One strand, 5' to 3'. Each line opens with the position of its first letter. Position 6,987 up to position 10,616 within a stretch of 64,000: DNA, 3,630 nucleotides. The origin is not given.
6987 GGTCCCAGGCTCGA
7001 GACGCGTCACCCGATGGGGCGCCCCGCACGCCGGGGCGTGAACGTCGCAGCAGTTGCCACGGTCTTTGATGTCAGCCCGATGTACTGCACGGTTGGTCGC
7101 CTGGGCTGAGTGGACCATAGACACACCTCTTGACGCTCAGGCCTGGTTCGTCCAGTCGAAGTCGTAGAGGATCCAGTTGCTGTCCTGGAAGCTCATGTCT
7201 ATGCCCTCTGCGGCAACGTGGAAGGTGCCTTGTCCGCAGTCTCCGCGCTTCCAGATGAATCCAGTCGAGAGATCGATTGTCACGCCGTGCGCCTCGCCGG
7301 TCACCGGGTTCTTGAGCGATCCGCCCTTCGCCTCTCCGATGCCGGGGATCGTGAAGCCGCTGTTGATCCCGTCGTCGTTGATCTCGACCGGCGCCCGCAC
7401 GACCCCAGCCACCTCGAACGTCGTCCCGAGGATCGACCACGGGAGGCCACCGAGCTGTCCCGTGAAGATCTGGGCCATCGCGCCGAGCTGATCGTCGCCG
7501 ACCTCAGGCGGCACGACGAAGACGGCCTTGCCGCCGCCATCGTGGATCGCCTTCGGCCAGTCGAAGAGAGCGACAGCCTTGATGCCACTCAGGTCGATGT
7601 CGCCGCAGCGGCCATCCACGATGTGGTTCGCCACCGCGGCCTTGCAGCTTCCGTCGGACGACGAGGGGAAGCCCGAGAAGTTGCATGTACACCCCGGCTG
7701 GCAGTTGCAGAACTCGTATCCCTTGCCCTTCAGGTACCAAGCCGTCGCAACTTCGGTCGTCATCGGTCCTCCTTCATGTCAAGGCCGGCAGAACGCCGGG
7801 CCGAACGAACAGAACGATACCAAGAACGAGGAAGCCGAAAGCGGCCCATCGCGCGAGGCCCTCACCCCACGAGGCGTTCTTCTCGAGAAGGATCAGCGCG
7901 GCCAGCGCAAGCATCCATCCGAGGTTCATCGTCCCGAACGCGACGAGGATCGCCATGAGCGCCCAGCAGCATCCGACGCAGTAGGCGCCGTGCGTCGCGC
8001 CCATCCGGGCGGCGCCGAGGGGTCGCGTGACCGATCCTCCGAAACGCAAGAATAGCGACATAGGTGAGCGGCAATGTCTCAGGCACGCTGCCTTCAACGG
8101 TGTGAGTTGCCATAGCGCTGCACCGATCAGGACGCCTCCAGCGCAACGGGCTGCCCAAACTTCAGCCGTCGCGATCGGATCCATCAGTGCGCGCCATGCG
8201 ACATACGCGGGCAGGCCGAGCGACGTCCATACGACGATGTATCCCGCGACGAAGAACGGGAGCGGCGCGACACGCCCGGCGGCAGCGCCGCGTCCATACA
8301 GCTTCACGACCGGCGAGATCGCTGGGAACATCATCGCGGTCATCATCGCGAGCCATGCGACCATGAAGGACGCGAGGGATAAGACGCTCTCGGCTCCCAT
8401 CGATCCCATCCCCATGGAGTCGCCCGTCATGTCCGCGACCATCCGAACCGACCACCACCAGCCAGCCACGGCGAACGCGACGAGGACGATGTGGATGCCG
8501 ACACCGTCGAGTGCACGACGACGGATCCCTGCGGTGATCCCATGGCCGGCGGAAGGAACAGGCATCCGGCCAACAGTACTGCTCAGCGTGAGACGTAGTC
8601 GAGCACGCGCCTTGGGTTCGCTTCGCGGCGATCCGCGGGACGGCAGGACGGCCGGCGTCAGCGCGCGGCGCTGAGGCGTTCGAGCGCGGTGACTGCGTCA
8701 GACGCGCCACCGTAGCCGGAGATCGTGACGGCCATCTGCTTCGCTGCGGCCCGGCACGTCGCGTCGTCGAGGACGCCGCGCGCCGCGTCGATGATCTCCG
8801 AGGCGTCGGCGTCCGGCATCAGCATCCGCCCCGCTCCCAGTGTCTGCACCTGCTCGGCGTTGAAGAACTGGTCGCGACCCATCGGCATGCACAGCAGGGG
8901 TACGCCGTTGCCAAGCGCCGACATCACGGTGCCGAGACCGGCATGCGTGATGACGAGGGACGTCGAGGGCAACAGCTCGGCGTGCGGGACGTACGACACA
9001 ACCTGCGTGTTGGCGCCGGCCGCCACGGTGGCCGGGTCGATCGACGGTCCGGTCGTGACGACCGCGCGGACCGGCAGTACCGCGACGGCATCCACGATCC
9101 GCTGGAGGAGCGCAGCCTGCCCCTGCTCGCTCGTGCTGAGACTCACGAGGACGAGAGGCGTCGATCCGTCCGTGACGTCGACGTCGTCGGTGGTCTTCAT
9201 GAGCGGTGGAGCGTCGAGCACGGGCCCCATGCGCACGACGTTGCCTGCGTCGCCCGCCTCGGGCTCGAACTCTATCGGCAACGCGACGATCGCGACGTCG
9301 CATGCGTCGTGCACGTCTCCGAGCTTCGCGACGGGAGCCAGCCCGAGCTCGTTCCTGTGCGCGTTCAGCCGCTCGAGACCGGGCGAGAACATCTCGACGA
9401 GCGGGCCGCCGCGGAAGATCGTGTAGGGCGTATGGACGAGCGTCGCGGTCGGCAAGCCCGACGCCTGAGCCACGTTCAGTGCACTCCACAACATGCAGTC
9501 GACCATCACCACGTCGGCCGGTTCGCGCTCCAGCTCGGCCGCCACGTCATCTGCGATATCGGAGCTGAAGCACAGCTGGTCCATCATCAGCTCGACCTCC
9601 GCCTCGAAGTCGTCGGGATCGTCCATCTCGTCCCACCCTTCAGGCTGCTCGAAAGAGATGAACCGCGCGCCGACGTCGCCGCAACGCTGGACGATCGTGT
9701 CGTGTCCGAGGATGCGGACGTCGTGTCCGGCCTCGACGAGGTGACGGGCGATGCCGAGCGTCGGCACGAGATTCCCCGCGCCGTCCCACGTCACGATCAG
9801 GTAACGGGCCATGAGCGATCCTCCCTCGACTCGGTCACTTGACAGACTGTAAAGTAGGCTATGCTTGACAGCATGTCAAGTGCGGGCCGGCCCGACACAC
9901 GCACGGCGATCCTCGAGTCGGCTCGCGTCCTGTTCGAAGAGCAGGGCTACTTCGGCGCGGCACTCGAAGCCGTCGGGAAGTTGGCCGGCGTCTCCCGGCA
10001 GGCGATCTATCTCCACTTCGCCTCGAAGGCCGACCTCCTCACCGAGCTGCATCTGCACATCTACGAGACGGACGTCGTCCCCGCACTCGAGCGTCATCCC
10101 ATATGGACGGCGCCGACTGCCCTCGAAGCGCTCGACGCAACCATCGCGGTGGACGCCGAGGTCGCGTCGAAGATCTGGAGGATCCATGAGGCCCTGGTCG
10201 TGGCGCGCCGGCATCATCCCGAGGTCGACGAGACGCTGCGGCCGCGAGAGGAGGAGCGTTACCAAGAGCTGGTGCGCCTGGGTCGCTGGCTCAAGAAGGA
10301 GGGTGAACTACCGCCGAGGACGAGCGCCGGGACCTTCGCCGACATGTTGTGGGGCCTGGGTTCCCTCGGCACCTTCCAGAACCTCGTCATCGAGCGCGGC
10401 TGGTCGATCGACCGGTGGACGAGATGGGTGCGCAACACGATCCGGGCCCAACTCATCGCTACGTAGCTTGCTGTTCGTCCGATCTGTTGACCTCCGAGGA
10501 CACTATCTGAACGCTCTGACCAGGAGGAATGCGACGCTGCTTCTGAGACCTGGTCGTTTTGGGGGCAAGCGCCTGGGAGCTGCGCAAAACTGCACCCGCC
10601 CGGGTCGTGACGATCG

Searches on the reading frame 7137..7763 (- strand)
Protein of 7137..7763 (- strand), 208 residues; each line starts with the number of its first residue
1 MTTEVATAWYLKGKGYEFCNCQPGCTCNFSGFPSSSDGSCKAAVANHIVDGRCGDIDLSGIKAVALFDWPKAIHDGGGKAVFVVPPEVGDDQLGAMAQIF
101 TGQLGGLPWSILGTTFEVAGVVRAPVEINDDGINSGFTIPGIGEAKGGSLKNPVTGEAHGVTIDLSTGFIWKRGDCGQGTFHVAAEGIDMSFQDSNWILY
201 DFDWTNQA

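Call 43: search_protein_families(library=pfam, proteins=[window:7137-7763:-], max_evalue=0.00001)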
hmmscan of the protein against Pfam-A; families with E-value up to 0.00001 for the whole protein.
window:7137-7763:- (208 aa): 1 family
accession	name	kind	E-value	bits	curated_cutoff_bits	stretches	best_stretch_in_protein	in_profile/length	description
PF07040.16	DUF1326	-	2.4e-36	125.9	25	1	18-195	2-176/177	Protein of unknown function (DUF1326)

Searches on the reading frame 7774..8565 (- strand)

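Call 43: search_protein_families(library=pfam, proteins=[window:7774-8565:-], max_evalue=0.00001)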
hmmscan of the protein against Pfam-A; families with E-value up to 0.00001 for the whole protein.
window:7774-8565:- (263 aa): 1 family
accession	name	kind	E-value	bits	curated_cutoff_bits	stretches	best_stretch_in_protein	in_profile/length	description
PF09948.15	PpoB2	-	4.9e-49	167.2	28.7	1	68-251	1-187/188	Copper chaperone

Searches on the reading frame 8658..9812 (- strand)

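Call 43: search_protein_families(library=pfam, proteins=[window:8658-9812:-], max_evalue=0.00001)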
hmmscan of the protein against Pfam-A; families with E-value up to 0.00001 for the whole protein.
window:8658-9812:- (384 aa): 3 families
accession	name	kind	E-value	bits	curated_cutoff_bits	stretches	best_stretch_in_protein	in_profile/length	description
PF06722.18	EryCIII-like_C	-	6.2e-18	65.6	31.7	1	239-361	3-126/145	Erythromycin biosynthesis protein CIII-like, C-terminal domain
PF00201.24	UDPGT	-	3.1e-13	49.8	19.5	1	210-351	267-409/499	UDP-glucoronosyl and UDP-glucosyl transferase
PF04101.22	Glyco_tran_28_C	-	4.4e-10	40.3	22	1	231-333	10-125/166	Glycosyltransferase family 28 C-terminal domain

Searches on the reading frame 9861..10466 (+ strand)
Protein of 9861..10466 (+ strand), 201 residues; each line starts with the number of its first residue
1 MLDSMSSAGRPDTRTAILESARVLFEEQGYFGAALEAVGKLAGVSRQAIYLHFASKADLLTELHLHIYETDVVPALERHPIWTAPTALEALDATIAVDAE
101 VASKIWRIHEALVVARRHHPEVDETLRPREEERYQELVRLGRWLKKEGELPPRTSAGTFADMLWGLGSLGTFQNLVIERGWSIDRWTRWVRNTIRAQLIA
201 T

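Call 43: search_protein_families(library=pfam, proteins=[window:9861-10466:+], max_evalue=0.00001)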
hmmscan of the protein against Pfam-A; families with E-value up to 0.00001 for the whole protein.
window:9861-10466:+ (201 aa): 1 family
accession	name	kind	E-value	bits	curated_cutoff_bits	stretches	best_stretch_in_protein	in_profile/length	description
PF00440.29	TetR_N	-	3.2e-13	49.7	24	1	17-63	1-47/47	Bacterial regulatory proteins, tetR family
